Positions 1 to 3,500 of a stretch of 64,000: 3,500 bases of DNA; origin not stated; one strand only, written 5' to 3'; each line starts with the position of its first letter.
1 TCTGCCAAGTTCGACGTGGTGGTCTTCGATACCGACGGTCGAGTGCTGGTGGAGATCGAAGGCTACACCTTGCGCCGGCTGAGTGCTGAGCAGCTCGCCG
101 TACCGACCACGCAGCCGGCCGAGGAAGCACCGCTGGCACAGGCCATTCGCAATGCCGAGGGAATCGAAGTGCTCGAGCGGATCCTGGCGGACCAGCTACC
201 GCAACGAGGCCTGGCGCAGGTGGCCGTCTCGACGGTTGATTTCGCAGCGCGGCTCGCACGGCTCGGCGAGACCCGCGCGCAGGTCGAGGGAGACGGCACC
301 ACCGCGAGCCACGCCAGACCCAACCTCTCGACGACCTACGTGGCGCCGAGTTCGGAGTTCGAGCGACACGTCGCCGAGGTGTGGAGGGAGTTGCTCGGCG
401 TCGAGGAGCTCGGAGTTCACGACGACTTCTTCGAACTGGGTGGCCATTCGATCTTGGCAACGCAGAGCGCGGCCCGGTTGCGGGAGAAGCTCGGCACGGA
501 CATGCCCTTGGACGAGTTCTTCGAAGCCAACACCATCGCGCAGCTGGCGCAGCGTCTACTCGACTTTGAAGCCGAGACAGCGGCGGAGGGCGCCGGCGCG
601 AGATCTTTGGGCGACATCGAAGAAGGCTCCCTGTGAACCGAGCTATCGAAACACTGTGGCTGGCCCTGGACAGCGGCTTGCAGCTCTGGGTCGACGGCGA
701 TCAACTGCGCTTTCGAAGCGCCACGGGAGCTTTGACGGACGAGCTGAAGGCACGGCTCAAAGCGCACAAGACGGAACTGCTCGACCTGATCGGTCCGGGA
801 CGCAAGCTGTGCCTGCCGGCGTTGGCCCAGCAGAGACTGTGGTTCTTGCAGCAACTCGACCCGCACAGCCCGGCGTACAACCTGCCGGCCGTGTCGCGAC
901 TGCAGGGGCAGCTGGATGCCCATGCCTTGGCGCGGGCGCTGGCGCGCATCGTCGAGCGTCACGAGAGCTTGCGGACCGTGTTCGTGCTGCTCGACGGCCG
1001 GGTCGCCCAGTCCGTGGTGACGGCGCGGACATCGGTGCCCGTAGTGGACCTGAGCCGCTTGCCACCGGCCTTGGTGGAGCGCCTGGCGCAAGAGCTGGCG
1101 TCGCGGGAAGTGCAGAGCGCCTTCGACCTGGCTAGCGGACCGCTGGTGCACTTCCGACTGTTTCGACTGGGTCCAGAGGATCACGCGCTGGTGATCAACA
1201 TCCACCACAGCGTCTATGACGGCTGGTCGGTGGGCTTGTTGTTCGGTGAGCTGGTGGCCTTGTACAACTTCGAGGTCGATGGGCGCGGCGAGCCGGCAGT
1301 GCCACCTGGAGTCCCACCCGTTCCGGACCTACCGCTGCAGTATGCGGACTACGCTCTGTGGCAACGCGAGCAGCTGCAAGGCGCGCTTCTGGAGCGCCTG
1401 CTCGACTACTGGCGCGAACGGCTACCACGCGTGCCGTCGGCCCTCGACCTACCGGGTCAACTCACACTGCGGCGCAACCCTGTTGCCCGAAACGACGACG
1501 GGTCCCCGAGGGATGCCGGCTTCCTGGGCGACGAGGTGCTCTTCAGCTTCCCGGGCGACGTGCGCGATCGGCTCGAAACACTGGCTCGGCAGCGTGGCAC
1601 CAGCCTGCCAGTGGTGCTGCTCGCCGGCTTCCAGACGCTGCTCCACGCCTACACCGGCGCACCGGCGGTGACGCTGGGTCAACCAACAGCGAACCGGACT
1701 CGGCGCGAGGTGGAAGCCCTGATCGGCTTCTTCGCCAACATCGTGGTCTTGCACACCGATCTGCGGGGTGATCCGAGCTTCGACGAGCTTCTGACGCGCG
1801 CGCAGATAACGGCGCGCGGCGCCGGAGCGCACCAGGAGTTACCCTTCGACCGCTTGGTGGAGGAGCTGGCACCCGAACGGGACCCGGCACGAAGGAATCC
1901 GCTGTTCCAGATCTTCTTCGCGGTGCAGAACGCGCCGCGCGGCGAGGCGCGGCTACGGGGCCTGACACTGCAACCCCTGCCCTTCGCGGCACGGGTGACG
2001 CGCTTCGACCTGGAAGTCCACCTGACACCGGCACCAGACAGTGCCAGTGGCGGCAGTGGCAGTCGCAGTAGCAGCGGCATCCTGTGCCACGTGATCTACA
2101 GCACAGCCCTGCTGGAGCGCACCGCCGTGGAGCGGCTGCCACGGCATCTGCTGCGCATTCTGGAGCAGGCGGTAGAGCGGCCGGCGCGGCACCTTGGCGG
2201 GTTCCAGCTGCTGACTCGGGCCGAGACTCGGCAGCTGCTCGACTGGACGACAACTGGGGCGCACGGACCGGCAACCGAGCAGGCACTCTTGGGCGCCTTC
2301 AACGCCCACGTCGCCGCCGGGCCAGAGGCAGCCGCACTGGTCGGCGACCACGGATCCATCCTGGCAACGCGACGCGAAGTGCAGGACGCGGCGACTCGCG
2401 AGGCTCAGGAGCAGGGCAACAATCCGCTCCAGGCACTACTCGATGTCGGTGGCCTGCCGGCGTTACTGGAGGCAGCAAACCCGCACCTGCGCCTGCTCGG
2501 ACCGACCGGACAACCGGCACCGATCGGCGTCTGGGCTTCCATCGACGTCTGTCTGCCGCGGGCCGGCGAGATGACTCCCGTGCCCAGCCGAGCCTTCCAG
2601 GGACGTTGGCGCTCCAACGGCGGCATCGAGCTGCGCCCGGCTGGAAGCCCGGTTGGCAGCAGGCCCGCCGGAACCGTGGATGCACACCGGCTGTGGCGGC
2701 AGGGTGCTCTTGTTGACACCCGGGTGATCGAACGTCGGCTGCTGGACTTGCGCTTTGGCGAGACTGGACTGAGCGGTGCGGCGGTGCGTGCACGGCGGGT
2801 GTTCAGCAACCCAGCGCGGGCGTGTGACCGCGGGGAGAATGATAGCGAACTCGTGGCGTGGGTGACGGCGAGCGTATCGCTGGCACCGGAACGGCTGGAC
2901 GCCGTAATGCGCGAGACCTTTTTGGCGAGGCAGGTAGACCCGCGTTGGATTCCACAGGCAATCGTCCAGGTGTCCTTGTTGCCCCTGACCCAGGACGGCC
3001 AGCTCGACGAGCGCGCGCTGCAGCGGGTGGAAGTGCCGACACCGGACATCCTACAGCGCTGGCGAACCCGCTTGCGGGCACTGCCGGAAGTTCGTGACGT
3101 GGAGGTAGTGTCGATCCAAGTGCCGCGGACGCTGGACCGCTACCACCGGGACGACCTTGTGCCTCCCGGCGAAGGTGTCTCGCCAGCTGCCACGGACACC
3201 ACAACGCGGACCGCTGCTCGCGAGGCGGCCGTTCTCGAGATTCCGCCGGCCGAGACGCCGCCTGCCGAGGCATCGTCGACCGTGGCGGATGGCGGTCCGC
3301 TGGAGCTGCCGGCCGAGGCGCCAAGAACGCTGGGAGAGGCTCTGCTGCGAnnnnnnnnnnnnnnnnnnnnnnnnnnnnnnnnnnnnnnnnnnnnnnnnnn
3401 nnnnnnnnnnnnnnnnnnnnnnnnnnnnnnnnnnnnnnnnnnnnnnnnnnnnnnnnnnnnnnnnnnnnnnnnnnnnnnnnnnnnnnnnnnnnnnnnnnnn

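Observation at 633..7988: Terminal NRPS module with atypical C, A-remnant, FAAL-like adenylation, KR, PCP, TE architecture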

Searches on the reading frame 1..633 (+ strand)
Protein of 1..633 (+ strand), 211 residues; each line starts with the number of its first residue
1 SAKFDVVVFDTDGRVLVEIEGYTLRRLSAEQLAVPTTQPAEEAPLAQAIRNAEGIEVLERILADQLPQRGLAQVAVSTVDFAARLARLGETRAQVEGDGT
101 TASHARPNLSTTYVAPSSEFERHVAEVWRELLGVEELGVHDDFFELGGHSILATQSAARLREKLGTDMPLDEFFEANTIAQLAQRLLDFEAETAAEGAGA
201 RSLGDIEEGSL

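Call 5: search_protein_families(library=pfam, proteins=[window:1-633:+], max_evalue=0.01)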
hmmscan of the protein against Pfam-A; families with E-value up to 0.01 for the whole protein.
window:1-633:+ (211 aa): 2 families
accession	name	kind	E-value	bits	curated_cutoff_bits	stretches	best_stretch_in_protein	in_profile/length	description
PF00550.31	PP-binding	-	6.5e-19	68.4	20.8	1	124-186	3-67/67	Phosphopantetheine attachment site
PF14765.12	PS-DH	-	2.9e-05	24.1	23.7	1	2-32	134-164/166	Polyketide synthase dehydratase N-terminal domain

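Call 43: find_homologous_proteins(query=window:1-633:+, max_evalue=1e-20)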
Query window:1-633:+ (211 aa): 20 proteins with E <= 1e-20 among 2091 candidates.
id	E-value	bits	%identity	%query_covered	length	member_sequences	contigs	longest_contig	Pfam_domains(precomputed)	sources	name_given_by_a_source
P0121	3.5e-29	120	49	70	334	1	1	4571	PF08659.17,PF00550.32,PF13561.13,PF00106.32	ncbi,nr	ncbi:MAG TPA: SDR family oxidoreductase, partial [Longimicrobium sp.]|nr:SDR family oxidoreductase [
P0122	5.3e-29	119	42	80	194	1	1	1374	PF00550.32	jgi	jgi:acyl carrier protein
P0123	6.9e-26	109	46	71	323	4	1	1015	PF08659.17,PF00550.32,PF13561.13,PF00106.32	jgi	jgi:NAD(P)-dependent dehydrogenase (short-subunit alcohol dehydrogenase family)/acyl carrier protein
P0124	9.2e-26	109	49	54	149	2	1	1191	PF00550.32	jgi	jgi:acyl carrier protein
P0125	3.2e-24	104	45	67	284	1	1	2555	PF08659.17,PF00550.32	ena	-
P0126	1.4e-23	102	42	62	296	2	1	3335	PF08659.17,PF00550.32,PF00106.32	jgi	jgi:acyl carrier protein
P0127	1.9e-23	101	39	87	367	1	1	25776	PF08659.17,PF00550.32,PF13561.13,PF00106.32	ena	-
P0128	2.1e-23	101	46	64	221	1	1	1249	PF08659.17,PF00550.32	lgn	-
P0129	1.1e-22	99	40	67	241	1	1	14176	PF00550.32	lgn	-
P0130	1.5e-22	98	40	63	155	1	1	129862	PF00550.32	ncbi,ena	-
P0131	1.8e-22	98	41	41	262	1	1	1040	PF00550.32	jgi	jgi:acyl carrier protein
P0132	2.6e-22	98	57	36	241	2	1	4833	PF00550.32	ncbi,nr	ncbi:MAG TPA: phosphopantetheine-binding protein, partial [Longimicrobium sp.]|nr:phosphopantetheine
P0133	7.1e-22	96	40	64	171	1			PF00550.32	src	-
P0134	8.1e-22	96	40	75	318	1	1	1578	PF08659.17,PF00550.32,PF13561.13,PF00106.32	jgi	jgi:hypothetical protein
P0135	8.5e-22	96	57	42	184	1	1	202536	PF00550.32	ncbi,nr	ncbi:MAG: hypothetical protein IPI49_13100 [Myxococcales bacterium]|nr:hypothetical protein [Myxococ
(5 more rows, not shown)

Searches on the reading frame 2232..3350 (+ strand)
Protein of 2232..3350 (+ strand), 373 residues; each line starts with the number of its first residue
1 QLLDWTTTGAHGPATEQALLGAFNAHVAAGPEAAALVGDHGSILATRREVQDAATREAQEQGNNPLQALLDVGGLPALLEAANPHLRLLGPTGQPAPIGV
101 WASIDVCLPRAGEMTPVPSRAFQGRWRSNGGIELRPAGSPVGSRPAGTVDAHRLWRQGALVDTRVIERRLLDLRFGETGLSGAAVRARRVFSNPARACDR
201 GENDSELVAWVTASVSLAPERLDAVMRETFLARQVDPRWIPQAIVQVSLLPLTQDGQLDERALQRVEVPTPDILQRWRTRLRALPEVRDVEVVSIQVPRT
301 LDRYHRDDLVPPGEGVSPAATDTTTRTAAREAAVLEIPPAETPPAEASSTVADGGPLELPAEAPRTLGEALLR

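Call 26: search_solved_structures(query=window:2232-3350:+, max_evalue=10, show_alignments=3)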
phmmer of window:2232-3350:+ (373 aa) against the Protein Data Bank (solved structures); distinct sequences matched with E-value up to 10: 32.
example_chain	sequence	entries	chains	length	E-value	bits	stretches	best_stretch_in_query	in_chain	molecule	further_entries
6s9o_A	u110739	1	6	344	3.3e-07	32.9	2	48-87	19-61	designed Armadillo repeat protein with internal Lock1 fused to target peptide KRKRKLKFKR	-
6s9p_A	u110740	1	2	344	6.1e-07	32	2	48-87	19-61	internal Lock2 fused to target peptide KRKAKITWKR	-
5mfm_A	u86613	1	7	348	6.2e-07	32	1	48-87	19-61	YIIIM6AII_GS11_(KR)5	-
5mfm_C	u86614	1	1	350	6.9e-07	31.9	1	48-87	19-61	Importin subunit alpha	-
5mfl_A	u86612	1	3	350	7.1e-07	31.8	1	48-87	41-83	(KR)5_GS10_YIIIM6AII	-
5mfd_A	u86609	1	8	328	8.2e-07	31.6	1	48-86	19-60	YIIIM''6AII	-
6s9l_A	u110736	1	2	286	1.7e-06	30.5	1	55-89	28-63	KR4KLSF Lock1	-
5aei_A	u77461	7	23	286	2.6e-06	30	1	48-86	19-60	DESIGNED ARMADILLO REPEAT PROTEIN YIIIM5AII | YIIIM5AII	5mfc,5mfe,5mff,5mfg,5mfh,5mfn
4v3o_A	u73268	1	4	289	6e-06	28.8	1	47-87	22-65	YIII_M5_AII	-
4plq_A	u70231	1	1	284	6.1e-06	28.8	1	48-86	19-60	Arm00011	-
6s9n_A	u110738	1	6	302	6.6e-06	28.6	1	48-89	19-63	Lock2_KRKRKAKLSF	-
4pls_A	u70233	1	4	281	7e-06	28.6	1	48-86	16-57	Arm00010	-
6s9m_A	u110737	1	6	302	7.3e-06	28.5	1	48-89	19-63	Lock2_KRKRKAKITW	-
4plr_A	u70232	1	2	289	8.9e-06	28.2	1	47-87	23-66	Arm00008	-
4db8_A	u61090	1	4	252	1.5e-05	27.5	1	53-87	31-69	Armadillo-repeat Protein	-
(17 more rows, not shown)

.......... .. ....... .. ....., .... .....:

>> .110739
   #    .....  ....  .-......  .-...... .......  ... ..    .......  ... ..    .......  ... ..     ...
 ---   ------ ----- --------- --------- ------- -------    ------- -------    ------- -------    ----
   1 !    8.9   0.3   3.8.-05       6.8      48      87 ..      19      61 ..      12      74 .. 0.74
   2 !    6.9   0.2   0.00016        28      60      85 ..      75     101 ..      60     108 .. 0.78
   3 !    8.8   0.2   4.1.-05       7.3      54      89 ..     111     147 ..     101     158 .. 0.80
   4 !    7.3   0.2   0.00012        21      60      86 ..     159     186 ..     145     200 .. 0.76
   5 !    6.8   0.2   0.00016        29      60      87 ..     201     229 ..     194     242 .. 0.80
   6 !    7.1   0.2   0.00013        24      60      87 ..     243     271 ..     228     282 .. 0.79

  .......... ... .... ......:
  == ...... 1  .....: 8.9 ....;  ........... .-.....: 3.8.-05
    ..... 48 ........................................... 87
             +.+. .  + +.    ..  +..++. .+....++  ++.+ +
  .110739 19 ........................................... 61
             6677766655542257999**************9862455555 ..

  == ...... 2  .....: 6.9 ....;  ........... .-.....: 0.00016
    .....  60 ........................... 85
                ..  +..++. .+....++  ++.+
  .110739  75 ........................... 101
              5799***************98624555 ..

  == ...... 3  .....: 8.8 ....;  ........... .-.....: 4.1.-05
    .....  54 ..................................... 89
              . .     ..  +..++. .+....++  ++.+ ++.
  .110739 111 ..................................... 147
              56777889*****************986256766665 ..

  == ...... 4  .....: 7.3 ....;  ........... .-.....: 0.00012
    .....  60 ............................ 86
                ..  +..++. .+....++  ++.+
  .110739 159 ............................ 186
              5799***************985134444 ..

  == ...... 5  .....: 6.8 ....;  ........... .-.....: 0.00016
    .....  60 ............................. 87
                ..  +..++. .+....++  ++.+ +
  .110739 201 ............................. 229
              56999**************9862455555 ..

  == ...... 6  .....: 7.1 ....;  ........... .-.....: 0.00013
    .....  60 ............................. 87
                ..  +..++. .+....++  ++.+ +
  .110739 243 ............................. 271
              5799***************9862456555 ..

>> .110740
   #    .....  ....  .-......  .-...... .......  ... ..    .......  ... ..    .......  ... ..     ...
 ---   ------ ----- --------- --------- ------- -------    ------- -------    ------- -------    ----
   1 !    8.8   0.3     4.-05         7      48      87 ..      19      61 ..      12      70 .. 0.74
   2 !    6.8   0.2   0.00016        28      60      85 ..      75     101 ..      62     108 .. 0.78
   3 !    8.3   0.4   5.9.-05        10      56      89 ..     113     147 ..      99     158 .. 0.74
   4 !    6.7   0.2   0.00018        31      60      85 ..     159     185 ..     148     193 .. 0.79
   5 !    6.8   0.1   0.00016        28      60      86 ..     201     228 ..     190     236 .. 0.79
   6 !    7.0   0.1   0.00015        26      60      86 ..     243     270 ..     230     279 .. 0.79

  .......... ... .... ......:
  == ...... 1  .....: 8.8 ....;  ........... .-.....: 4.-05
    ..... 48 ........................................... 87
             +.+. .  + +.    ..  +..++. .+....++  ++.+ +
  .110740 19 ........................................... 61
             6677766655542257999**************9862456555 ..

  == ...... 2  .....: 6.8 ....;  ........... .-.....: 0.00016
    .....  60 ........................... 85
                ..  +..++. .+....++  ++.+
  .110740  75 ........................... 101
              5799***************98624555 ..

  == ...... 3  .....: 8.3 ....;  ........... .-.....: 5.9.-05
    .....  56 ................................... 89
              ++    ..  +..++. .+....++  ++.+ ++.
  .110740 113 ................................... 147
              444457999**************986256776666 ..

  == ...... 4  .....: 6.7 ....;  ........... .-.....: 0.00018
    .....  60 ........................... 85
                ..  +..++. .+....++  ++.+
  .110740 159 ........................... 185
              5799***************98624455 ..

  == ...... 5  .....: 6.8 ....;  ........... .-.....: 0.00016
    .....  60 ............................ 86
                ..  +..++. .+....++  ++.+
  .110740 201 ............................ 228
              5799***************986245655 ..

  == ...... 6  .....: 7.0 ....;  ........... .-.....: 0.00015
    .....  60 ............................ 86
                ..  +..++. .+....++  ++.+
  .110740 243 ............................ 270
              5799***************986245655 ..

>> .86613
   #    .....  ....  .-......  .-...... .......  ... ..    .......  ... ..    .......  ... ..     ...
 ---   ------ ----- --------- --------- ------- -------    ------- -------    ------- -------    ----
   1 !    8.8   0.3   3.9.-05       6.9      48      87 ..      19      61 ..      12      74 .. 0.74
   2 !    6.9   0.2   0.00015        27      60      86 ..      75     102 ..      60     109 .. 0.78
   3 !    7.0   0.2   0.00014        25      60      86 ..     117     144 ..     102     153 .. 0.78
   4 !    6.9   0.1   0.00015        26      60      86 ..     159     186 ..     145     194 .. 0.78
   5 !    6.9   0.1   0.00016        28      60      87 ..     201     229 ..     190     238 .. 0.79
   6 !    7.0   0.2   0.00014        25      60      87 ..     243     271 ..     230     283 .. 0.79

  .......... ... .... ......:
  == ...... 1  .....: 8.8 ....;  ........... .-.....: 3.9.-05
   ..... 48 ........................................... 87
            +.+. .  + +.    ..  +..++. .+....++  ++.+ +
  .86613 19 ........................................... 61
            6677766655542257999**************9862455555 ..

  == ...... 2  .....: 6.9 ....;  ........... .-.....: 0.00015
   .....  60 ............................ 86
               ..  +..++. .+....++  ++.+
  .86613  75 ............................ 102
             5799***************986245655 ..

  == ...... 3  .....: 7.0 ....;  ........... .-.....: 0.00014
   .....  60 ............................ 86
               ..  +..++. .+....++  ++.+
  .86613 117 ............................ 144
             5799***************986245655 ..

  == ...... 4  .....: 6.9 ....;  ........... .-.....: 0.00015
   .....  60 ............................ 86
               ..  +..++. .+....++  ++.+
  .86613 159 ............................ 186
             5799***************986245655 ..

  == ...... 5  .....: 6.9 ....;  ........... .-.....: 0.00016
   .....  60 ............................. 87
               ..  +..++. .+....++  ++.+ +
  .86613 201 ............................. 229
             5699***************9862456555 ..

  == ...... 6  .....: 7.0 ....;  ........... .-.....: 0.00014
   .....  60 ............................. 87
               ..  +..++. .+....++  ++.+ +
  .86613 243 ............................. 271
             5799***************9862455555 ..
